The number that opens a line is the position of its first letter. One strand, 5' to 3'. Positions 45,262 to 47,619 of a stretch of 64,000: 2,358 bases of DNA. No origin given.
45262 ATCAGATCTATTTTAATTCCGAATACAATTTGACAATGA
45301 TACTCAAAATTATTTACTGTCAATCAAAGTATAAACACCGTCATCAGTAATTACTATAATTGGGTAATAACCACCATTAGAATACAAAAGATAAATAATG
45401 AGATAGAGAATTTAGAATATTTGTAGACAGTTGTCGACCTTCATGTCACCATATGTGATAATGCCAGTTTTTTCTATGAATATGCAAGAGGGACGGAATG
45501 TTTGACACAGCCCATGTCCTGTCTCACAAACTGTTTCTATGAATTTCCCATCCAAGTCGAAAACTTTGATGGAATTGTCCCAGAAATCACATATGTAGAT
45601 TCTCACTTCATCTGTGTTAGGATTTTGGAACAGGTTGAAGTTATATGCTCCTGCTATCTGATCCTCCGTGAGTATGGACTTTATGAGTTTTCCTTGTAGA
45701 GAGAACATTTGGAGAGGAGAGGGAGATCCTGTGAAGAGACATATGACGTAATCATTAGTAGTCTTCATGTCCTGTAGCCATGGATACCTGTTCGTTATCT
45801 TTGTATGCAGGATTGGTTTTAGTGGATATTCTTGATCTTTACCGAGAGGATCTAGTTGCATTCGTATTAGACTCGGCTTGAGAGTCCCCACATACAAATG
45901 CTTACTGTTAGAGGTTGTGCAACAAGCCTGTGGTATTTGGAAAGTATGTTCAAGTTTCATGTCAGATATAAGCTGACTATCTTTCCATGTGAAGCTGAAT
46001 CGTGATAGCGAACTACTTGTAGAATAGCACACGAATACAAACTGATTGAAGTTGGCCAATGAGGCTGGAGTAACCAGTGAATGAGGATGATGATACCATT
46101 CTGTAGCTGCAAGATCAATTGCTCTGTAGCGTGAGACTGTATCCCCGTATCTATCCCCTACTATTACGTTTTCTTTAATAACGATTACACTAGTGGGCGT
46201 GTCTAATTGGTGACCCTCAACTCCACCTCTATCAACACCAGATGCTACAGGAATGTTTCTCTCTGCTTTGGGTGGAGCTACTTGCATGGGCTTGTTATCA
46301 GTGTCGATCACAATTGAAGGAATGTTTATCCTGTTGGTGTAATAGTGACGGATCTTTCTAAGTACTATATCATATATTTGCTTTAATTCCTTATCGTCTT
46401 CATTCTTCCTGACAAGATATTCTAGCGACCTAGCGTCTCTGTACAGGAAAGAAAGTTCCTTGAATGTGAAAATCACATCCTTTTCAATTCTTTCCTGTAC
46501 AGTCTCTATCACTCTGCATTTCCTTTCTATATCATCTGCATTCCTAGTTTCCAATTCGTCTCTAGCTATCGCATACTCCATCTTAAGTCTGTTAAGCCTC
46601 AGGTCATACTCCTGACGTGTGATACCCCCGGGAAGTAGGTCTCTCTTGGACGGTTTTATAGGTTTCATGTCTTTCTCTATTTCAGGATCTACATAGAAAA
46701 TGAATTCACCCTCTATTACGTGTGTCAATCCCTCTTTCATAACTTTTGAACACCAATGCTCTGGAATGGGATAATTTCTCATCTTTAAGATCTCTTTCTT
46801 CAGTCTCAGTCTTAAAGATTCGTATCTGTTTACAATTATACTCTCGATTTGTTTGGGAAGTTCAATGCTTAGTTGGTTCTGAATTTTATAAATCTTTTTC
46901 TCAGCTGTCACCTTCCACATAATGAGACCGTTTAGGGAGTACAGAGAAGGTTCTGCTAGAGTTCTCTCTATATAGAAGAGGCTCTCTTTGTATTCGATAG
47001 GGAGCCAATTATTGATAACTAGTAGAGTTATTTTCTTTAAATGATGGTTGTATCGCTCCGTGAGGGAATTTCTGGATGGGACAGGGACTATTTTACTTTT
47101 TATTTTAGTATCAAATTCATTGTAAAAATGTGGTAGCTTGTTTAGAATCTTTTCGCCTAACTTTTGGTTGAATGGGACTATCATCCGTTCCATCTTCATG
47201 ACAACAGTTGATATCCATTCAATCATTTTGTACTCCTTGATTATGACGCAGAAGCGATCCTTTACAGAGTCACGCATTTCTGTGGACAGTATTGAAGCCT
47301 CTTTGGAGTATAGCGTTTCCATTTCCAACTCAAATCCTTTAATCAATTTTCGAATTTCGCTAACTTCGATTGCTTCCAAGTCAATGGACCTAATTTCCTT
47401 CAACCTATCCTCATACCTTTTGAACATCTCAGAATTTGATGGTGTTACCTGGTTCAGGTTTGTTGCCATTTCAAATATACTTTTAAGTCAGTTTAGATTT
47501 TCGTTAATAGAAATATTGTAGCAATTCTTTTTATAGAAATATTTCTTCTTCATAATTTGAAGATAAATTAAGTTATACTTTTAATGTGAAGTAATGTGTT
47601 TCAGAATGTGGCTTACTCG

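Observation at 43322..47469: Convergent TRAF-like and coiled-coil/NHL genes, with a second NHL paralog at the window start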

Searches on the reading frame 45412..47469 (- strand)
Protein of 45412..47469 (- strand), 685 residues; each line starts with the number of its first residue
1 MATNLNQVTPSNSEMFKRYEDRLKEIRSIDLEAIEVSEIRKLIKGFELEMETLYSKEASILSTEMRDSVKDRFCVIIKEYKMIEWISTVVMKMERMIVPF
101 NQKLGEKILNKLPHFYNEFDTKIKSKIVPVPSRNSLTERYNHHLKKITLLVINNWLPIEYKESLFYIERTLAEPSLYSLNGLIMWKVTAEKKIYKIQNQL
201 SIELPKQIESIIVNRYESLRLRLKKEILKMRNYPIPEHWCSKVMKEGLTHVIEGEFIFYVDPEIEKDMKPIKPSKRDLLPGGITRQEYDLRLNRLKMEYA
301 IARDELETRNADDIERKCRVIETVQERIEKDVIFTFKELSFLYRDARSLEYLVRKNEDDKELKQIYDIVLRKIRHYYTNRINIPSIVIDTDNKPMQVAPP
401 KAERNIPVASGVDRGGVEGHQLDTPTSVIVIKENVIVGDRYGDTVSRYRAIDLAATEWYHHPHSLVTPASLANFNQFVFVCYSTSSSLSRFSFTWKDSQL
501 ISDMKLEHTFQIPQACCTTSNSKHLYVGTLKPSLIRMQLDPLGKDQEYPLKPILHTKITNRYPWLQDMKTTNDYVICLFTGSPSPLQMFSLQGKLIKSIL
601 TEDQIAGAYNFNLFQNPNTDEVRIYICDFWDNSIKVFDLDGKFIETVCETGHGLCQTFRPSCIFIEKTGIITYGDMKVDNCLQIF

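Call 6: search_protein_families(library=pfam, proteins=[window:45412-47469:-], max_evalue=1)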
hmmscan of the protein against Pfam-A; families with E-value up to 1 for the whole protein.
window:45412-47469:- (685 aa): 0 families

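Call 10: find_homologous_proteins(query=window:45412-47469:-)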
Query window:45412-47469:- (685 aa): 102 proteins with E <= 0.001 among 8000 candidates.
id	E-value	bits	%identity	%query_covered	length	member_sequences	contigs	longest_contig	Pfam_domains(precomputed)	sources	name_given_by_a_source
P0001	0.0e+0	1461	100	93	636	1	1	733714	-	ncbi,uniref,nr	ncbi:hypothetical protein LOD99_2125 [Oopsacas minuta]|uniref:Uncharacterized protein n=1 Tax=Oopsac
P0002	0.0e+0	1047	69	100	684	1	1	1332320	-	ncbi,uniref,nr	ncbi:hypothetical protein LOD99_11557 [Oopsacas minuta]|uniref:Uncharacterized protein n=1 Tax=Oopsa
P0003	4.2e-289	979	66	98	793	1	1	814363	-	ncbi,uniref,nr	ncbi:hypothetical protein LOD99_16047 [Oopsacas minuta]|uniref:Uncharacterized protein n=1 Tax=Oopsa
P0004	1.6e-286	970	69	90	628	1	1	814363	-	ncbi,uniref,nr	ncbi:hypothetical protein LOD99_16033 [Oopsacas minuta]|uniref:Uncharacterized protein n=1 Tax=Oopsa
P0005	4.6e-286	969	69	94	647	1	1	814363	-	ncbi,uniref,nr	ncbi:hypothetical protein LOD99_16030 [Oopsacas minuta]|uniref:Uncharacterized protein n=1 Tax=Oopsa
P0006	3.4e-283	959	65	100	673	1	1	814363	-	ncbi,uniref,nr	ncbi:hypothetical protein LOD99_16053 [Oopsacas minuta]|uniref:Uncharacterized protein n=1 Tax=Oopsa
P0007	4.6e-277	939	70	86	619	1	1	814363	-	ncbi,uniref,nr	ncbi:hypothetical protein LOD99_16020 [Oopsacas minuta]|uniref:Uncharacterized protein n=1 Tax=Oopsa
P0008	1.2e-269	914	61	100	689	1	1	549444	-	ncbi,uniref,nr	ncbi:hypothetical protein LOD99_3691 [Oopsacas minuta]|uniref:Uncharacterized protein n=1 Tax=Oopsac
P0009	4.4e-262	889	61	100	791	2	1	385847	-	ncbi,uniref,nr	ncbi:Long-chain-fatty-acid--CoA ligase ACSBG2 [Oopsacas minuta]|uniref:Long-chain-fatty-acid--CoA li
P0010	2.4e-232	791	65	82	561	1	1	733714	-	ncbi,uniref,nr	ncbi:hypothetical protein LOD99_2109 [Oopsacas minuta]|uniref:Uncharacterized protein n=1 Tax=Oopsac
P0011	3.0e-218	744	52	98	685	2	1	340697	-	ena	-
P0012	3.3e-210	718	51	98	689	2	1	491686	-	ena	-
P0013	1.3e-208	713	50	100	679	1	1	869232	-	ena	-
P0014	7.5e-206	704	52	98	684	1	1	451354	-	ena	-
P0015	3.2e-202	692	51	100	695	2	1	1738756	-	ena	-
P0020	1.3e-194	666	50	94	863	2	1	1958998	-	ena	-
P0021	3.9e-192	658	45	97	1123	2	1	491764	-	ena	-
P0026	2.1e-188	646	48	94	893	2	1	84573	-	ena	-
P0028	1.4e-187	643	47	98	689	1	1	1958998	PF01436.28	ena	-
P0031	2.0e-186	639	47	98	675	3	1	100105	PF01436.28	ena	-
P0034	4.9e-186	638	48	94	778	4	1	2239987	PF01436.28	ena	-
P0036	4.8e-185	635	49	98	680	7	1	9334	-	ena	-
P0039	2.8e-183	629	49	91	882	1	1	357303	-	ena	-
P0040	4.4e-183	628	48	91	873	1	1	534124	-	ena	-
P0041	7.6e-183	628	48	95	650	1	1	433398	PF01436.28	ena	-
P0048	1.3e-180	620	53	78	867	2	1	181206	-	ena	-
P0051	2.3e-180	619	50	91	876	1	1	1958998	PF01436.28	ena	-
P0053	1.0e-179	617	47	91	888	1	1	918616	-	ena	-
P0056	2.2e-179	616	45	97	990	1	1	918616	-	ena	-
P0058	2.8e-177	609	49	89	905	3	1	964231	-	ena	-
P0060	2.4e-176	606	48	91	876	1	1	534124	PF02023.23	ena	-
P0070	2.0e-168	580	49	88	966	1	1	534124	-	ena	-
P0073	2.6e-167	576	44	98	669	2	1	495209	-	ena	-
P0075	6.6e-164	565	56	70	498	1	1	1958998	PF01436.28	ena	-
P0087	6.2e-136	473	68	47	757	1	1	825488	PF02176.25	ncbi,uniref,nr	ncbi:TNF receptor-associated factor 4-like isoform X1 [Oopsacas minuta]|uniref:TNF receptor-associat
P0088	3.4e-127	444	56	56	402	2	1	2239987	PF01436.28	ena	-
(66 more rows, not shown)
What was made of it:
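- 45412..47469 (-): Single-exon gene X (685 aa plus stop). It is LOD99_2125 'hypothetical protein'; the NCBI model starts 49 codons too late. P0001 is 100% identical over 93% of the ORF (call 10).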

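Call 15: search_solved_structures(query=A1, max_evalue=1, show_alignments=2)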
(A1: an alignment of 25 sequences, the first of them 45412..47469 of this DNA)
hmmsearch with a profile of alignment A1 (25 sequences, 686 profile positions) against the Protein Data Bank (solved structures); distinct sequences matched with E-value up to 1: 21.
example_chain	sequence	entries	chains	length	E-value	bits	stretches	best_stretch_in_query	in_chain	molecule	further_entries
7b2r_A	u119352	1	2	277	5.9e-17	64.6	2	617-677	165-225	Tripartite motif-containing protein 2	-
7qrv_A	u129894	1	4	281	6.1e-17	64.5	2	617-677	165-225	Tripartite motif-containing protein 2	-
7b96_A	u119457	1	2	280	6.8e-17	64.4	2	617-677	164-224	Isoform 2 of Tripartite motif-containing protein 2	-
7qrx_A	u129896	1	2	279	7.7e-17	64.2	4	622-680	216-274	E3 ubiquitin-protein ligase TRIM71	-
8j72_A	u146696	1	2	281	8e-17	64.1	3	621-680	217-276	E3 ubiquitin-protein ligase TRIM71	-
9jur_A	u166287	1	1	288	9.4e-17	63.9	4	622-680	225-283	E3 ubiquitin-protein ligase TRIM71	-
6d69_A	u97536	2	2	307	2.4e-16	62.6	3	618-677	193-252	NHL Repeat Region of D. melanogaster Thin | Thin, isoform D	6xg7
7qrw_A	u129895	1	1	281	5.4e-16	61.4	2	617-677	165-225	Isoform 4 of Tripartite motif-containing protein 3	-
6fpt_A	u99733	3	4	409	1.3e-15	60.1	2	619-680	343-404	E3 ubiquitin-protein ligase TRIM71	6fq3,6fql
4zlr_A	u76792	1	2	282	6.2e-06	28.2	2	619-681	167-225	Brain tumor protein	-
5ex7_A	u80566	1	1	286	6.5e-06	28.1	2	619-681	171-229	Brain tumor protein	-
1q7f_A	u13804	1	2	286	6.9e-06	28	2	619-681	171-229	brain tumor CG10719-PA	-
8suc_A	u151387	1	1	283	0.03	16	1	624-678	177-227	NHL (Ring finger b-box coiled coil) domain containing protein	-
7nyq_A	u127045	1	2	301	0.11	14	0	620-676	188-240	Meiotic P26, isoform C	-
7xgs_A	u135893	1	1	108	0.16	13.6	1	9-84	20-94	MADS-box protein SVP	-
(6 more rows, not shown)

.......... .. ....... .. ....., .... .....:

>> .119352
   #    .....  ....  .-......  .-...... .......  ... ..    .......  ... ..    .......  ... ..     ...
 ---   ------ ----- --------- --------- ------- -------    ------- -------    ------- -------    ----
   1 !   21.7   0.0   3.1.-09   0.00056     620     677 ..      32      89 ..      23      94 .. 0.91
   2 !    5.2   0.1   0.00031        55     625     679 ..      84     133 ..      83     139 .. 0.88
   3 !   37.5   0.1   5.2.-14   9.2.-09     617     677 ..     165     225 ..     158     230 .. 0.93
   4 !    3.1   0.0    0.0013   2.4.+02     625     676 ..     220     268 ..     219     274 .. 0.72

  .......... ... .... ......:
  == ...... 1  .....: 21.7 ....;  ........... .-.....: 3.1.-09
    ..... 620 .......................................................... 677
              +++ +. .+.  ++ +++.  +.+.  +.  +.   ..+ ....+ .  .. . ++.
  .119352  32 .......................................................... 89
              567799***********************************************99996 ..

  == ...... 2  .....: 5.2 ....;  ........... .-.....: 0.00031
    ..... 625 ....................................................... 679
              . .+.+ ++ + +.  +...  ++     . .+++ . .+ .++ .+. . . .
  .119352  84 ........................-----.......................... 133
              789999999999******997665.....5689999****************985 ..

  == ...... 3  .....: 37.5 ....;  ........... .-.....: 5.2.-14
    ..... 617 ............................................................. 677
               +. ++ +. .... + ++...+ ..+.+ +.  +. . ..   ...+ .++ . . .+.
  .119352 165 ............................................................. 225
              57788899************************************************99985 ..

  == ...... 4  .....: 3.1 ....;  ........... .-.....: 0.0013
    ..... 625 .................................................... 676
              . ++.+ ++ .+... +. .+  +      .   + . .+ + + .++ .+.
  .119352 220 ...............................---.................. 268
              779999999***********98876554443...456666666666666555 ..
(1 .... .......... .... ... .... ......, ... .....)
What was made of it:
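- Checked: The family profile hits TRIM2/3/71/Thin NHL domains at E~6e-17 (call 15).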

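Call 16: find_encoding_contigs(protein=P0001, flank=10000, max_places=3)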
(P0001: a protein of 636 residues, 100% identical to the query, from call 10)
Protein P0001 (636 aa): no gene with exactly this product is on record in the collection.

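Call 17: find_encoding_contigs(protein=P0087, flank=10000, max_places=3)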
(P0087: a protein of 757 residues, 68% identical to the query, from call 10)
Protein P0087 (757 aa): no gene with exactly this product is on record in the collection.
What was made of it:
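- Tried and rejected: Exact-sequence look-up of the O. minuta proteins P0001 and P0087 found nothing on record (calls 16, 17).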

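Call 18: find_encoding_contigs(protein=P0028, flank=10000, max_places=3)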
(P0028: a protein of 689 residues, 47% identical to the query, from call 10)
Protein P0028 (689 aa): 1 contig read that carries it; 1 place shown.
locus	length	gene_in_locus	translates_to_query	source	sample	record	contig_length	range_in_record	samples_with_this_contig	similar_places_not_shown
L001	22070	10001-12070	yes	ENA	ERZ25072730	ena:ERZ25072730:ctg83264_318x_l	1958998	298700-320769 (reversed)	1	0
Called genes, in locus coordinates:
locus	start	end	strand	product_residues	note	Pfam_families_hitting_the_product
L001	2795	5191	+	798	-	-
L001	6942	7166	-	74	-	-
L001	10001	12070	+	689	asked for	PF01436:NHL (faint)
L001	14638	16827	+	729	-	-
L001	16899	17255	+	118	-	-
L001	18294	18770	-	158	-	-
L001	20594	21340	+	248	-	-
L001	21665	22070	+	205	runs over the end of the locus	PF00630:Filamin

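Call 24: predict_structure(alignment_id=A1)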
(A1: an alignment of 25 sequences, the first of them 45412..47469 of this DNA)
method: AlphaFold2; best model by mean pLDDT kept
length: 685 residues; sequences in the alignment: 25
mean_pLDDT: 83.9   pTM: 0.65
mean pLDDT of the five models: 83.9, 80.6, 78.9, 77.2, 74.7
residues with pLDDT >= 90: 242; 70-90: 363; 50-70: 60; < 50: 20
segments of 3 or more residues with pLDDT < 50: 1-8, 377-379, 409-411, 652-655
pLDDT, mean of each block of 10 residues (from residue 1): 41 79 85 80 89 81 85 88 87 73 67 86 81 85 88 87 95 90 93 89 85 95 93 92 86 89 87 71 81 91 92 92 88 85 92 90 88 62 84 86 63 54 80 84 77 75 78 92 90 83 87 94 94 94 94 75 88 94 94 96 85 89 90 90 82 60 84 73 73
secondary structure, 60 per line:
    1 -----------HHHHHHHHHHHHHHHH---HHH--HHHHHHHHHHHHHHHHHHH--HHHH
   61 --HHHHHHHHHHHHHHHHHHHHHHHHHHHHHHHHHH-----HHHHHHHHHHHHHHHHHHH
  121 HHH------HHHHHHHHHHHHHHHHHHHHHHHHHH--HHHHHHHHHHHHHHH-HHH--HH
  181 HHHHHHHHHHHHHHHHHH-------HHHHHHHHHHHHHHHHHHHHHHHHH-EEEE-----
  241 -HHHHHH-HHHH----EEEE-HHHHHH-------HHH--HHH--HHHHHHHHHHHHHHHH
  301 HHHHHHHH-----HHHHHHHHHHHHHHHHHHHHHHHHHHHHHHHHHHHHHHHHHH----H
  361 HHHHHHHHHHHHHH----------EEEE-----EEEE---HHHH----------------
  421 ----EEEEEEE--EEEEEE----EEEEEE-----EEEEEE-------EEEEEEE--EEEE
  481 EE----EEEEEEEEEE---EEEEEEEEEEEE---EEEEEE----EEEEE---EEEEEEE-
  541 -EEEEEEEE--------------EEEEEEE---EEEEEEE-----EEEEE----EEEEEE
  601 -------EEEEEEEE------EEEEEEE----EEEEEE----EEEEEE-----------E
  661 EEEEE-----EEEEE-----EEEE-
elements in order (helices of 4 or more, strands of 3 or more residues): H12-27 H36-54 H57-60 H63-96 H102-123 H130-155 H158-172 H179-198 H206-230 E232-235 H242-247 H249-252 E257-260 H262-267 H285-308 H314-355 H360-374 E385-388 E394-397 H401-404 E425-431 E434-439 E444-449 E455-460 E468-474 E477-482 E487-496 E500-511 E515-520 E525-529 E533-539 E542-549 E564-570 E574-580 E586-590 E595-600 E608-615 E622-628 E633-638 E643-648 E660-665 E671-675 E681-684
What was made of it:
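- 45415..46224 (-): X residues 416-685: a degenerate six-bladed NHL beta-propeller. 23 strands in six blades (call 24).
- The N-terminal half is almost all helix (call 24). The fold is confident, with pLDDT 84 (call 24).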

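Call 26: fold_search(model_id=the predicted structure, library=pdb)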
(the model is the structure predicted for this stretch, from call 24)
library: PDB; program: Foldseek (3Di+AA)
matches with E <= 10: 1389; with E <= 0.001: 1074
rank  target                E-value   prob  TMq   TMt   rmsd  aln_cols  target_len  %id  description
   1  6fpt_B                9.0e-12  1.00  0.31  0.52   6.8       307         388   17  Crystal structure of Danio rerio Lin41 filamin-NHL domains (released 2018-05-09)
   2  8j72_B                2.7e-11  1.00  0.31  0.72   4.1       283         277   15  Crystal structure of mammalian Trim71 in complex with lncRNA Trincr1 (released 2024-03-06)
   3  7qrv_D                4.9e-11  1.00  0.31  0.71   4.3       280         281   13  Crystal structure of NHL domain of TRIM2 (full C-terminal) (released 2022-05-04)
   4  6fq3_A                7.1e-11  1.00  0.34  0.58   4.5       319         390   17  Crystal structure of Danio rerio Lin41 filamin-NHL domains in complex with lin-29A 5'UTR 13mer RNA (released 2018-05-09)
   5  6fpt_A                1.1e-10  1.00  0.31  0.53   4.9       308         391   17  Crystal structure of Danio rerio Lin41 filamin-NHL domains (released 2018-05-09)
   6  7qrx_A                1.2e-10  1.00  0.31  0.71   4.0       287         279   16  Crystal structure of NHL domain of TRIM71 (released 2022-05-04)
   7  8j72_A                1.3e-10  1.00  0.32  0.74   3.9       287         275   16  Crystal structure of mammalian Trim71 in complex with lncRNA Trincr1 (released 2024-03-06)
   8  7b2r_A                2.2e-10  1.00  0.32  0.74   4.5       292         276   13  Crystal structure of NHL domain of TRIM2 (released 2021-01-13)
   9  7b2r_B                3.0e-10  1.00  0.31  0.73   4.7       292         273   13  Crystal structure of NHL domain of TRIM2 (released 2021-01-13)
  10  6d69                  3.1e-10  1.00  0.30  0.65   5.7       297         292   15  Crystal Structure of the NHL Repeat Region of D. melanogaster Thin (released 2019-04-24)
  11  7b96_A                3.5e-10  1.00  0.32  0.73   4.5       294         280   12  NHL domain of human TRIM2 (released 2022-01-12)
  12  6xg7                  4.5e-10  1.00  0.31  0.68   5.4       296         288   16  1.3 A Resolution Structure of the of the NHL Repeat Region of D. melanogaster Thin (released 2020-12-16)
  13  9jur                  4.7e-10  1.00  0.31  0.72   4.1       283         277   17  Crystal Structure of NHL domain of human E3 ubiquitin-protein ligase TRIM71 (released 2025-04-30)
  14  7qrv_A                5.2e-10  1.00  0.31  0.71   4.4       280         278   13  Crystal structure of NHL domain of TRIM2 (full C-terminal) (released 2022-05-04)
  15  9mhh_A                5.8e-10  1.00  0.28  0.17  34.9       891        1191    9  PI3KC3-C1 in complex with RAB1A. VPS34 kinase domain active conformation (released 2025-02-12)
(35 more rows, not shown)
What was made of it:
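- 45415..46224 (-): Foldseek top hits are Lin41/TRIM71/TRIM2/TRIM3/Thin/Brat NHL domains, E 1e-11 to 1e-9, TM 0.72-0.74 (call 26).
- On TRIM-NHL (RBCC + NHL): X: profile E~6e-17, six blades in the model, TM 0.72-0.74 to TRIM71/TRIM2 (calls 15, 24, 26).
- Closest known: TRIM-NHL proteins. Same: For X the match is by family profile (E~6e-17, call 15) and by fold (TM 0.72-0.74, call 26).
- Checked: The predicted propeller superposes on those structures (call 26).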

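Call 31: search_protein_families(library=pfam, alignment_id=A1, max_evalue=0.01)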
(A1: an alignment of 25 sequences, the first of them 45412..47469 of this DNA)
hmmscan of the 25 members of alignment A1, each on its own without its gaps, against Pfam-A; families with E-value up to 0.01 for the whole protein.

A. member 1, window:45412-47469:- (685 aa): 0 families

B. families by the number of members that match (of 25 scanned): 5 families
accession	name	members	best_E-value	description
PF01436.27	NHL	14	5.7e-06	NHL repeat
PF17170.10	DUF5128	5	1.3e-05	6-bladed beta-propeller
PF11277.13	Med24_N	3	0.00046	Mediator complex subunit 24 N-terminal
PF23979.1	DUF7304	1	0.0012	Domain of unknown function (DUF7304)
PF25440.1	Beta-prop_RIC1_2nd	1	0.0082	RIC1 second beta propeller domain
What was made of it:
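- On NHL repeat (Pfam PF01436), for X itself: 14 of 25 relatives match at E<=0.01, best 5.7e-6 (call 31).
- Checked: Even so, 14 of 25 relatives hit NHL (call 31).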

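Call 33: find_encoding_contigs(protein=P0073, flank=10000, max_places=2)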
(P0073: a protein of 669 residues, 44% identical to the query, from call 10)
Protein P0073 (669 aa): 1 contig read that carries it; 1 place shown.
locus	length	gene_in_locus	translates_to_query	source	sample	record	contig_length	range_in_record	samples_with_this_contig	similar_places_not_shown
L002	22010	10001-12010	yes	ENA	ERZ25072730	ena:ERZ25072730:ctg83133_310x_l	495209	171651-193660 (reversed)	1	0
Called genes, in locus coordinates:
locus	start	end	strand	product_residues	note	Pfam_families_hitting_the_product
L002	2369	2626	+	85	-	-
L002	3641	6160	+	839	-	-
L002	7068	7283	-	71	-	-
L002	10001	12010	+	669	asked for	-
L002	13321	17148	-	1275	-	-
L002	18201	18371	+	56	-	-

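Call 34: find_encoding_contigs(protein=P0021, flank=10000, max_places=2)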
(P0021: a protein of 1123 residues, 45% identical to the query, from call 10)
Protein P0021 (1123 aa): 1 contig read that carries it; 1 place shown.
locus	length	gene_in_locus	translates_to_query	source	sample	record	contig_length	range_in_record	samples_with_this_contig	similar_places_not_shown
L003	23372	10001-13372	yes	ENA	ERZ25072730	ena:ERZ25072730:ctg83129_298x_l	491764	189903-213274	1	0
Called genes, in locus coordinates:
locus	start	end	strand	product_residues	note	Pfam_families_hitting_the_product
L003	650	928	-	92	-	PF00351:Biopterin_H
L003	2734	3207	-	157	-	-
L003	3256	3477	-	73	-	PF00351:Biopterin_H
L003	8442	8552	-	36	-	-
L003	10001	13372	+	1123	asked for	-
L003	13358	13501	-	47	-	-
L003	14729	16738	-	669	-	-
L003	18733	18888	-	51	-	-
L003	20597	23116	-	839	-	-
